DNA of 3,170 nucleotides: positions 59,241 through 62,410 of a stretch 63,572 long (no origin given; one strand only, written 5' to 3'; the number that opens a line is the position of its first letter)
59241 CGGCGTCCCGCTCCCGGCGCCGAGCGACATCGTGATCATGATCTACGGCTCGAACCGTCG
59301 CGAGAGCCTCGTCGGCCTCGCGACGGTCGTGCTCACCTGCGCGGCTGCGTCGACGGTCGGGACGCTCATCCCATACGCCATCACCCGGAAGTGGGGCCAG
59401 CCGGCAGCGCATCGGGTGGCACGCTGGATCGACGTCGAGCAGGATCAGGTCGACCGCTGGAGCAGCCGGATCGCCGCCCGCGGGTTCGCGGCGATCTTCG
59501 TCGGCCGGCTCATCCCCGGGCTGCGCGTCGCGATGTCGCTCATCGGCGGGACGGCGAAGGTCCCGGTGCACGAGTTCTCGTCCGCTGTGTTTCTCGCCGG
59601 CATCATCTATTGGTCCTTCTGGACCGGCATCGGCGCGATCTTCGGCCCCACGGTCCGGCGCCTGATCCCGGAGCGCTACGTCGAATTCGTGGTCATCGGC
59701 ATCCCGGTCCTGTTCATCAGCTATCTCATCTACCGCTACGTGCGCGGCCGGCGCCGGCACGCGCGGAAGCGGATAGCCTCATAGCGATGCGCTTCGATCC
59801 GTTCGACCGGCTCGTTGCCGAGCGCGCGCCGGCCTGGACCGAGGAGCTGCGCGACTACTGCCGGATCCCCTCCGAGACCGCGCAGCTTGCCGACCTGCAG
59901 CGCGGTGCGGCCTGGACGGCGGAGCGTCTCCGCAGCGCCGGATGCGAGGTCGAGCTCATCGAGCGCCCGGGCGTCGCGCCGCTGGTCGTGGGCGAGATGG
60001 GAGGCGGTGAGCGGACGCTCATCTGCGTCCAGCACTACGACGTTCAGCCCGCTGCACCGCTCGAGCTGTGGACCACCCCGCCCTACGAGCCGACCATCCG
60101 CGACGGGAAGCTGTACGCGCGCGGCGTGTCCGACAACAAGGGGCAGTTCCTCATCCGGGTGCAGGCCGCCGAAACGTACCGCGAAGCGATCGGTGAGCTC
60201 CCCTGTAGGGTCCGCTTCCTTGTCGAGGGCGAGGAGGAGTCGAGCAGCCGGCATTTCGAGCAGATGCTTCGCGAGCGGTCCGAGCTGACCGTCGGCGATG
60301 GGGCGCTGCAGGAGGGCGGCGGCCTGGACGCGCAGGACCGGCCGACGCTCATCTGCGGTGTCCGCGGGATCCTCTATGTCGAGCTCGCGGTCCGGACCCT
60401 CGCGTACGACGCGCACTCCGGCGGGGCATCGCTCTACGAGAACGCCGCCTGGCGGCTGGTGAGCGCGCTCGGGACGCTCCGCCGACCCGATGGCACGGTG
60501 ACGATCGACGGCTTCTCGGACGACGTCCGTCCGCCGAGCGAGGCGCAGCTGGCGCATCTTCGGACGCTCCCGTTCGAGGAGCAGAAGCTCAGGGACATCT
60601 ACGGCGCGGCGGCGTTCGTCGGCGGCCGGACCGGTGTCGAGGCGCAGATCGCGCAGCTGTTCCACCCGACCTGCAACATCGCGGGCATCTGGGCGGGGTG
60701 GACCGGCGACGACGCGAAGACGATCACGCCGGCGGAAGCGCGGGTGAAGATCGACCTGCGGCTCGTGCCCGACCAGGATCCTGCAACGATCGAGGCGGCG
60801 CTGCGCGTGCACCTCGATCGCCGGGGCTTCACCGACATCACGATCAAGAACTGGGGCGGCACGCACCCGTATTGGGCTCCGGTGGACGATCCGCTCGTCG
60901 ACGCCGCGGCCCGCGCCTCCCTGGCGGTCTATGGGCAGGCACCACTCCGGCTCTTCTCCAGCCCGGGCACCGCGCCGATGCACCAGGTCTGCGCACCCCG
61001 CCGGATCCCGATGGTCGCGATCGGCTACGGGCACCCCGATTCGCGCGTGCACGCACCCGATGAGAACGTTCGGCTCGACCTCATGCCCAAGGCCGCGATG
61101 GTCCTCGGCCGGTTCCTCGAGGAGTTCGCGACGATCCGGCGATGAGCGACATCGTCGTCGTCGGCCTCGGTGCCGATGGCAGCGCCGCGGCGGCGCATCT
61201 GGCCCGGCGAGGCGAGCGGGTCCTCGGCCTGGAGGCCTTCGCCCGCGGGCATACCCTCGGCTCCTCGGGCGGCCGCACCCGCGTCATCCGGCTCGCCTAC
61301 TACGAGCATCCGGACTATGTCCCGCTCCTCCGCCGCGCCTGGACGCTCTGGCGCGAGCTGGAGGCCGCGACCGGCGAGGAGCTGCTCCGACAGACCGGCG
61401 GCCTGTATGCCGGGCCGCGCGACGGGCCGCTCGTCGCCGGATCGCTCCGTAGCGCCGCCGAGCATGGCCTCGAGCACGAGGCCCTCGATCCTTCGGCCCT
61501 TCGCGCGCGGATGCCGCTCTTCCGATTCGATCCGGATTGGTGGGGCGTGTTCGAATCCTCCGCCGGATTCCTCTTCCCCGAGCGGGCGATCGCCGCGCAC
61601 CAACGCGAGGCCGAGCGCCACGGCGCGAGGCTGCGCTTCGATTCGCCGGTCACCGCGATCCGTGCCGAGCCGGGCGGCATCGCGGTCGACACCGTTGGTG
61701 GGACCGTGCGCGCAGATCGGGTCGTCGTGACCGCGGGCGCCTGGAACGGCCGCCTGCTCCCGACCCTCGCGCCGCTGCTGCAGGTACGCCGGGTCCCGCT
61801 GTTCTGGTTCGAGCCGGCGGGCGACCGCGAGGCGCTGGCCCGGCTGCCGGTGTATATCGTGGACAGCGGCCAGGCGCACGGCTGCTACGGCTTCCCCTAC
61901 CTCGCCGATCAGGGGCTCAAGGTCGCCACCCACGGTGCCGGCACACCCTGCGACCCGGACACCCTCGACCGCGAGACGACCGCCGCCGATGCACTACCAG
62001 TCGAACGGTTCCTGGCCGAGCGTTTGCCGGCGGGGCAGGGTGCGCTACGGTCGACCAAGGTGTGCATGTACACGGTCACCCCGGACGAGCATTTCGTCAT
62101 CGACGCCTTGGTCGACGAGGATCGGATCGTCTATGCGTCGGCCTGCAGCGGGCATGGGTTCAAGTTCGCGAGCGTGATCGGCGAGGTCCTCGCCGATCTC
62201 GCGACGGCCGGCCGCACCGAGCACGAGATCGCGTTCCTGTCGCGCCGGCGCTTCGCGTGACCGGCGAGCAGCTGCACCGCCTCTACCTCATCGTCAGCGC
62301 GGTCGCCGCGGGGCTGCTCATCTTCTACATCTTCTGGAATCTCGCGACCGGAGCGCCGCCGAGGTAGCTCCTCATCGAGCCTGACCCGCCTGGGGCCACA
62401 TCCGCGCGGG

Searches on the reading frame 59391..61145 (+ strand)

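Call 81: search_protein_families(library=pfam, proteins=[window:59391-61145:+], max_evalue=0.00001)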
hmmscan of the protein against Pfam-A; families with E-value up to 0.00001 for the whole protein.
window:59391-61145:+ (584 aa): 2 families
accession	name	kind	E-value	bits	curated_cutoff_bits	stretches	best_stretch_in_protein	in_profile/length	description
PF01546.33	Peptidase_M20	-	8.8e-29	101.3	24.6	1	215-577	5-205/206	Peptidase family M20/M25/M40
PF07687.19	M20_dimer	-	1e-09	38.7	21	1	326-478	5-102/107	Peptidase dimerisation domain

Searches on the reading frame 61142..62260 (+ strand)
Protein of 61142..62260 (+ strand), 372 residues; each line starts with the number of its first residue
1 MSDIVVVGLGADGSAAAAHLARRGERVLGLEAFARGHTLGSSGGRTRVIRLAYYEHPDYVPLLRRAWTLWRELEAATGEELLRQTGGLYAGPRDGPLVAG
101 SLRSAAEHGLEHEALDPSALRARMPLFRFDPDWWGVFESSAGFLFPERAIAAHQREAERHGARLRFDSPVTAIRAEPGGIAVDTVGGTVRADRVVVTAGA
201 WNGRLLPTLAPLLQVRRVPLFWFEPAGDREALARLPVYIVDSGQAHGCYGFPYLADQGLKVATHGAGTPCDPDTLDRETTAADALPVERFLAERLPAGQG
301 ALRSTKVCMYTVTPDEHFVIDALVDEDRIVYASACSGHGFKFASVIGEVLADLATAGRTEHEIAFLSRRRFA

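Call 81: search_protein_families(library=pfam, proteins=[window:61142-62260:+], max_evalue=0.00001)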
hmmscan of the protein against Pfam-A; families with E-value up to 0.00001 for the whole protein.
window:61142-62260:+ (372 aa): 2 families
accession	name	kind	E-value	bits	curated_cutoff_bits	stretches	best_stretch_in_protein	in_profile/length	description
PF01266.30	DAO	-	2e-50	172.8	27.9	1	3-353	1-353/353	FAD dependent oxidoreductase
PF01593.30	Amino_oxidase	-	8.3e-08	32.4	19.8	1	72-204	127-260/443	Flavin containing amine oxidoreductase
